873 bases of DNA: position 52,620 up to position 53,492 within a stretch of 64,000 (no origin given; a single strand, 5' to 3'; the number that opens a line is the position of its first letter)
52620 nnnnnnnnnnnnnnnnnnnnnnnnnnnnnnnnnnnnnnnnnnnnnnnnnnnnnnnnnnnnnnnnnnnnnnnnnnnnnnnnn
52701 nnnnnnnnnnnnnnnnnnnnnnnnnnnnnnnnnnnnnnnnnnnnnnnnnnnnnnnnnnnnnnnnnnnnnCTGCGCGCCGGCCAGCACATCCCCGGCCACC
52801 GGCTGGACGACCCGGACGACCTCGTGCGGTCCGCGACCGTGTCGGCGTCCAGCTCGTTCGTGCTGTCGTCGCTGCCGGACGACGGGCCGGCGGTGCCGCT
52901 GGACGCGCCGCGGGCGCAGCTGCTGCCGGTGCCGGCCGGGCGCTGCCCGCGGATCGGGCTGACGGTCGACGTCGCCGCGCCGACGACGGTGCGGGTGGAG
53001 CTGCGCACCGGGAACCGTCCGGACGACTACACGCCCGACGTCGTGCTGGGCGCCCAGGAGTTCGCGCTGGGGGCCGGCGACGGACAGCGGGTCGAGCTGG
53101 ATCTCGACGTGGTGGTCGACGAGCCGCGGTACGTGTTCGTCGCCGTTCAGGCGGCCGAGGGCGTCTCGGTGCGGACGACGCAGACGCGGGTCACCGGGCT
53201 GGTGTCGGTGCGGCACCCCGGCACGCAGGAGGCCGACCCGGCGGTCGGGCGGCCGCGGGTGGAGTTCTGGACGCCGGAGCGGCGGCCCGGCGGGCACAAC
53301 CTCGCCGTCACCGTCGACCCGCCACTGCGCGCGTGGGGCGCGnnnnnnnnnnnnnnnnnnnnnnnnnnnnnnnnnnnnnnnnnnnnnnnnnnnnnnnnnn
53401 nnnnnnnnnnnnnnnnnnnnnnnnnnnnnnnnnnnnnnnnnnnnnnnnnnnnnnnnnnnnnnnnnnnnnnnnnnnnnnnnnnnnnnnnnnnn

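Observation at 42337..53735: Two divergent paralogues of a PF12831-like FAD-dependent oxidoreductase in one sugar operon, one with a ~300-aa C-terminal extension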

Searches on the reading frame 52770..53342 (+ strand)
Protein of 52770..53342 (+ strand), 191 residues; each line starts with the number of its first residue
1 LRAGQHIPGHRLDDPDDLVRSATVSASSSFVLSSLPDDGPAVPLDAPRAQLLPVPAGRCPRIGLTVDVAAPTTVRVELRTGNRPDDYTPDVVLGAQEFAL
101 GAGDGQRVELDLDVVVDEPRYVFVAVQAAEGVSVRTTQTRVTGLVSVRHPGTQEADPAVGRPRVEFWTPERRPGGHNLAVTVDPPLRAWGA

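Call 99: search_protein_families(library=pfam, proteins=[window:52770-53342:+], max_evalue=10)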
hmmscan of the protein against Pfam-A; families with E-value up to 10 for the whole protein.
window:52770-53342:+ (191 aa): 0 families
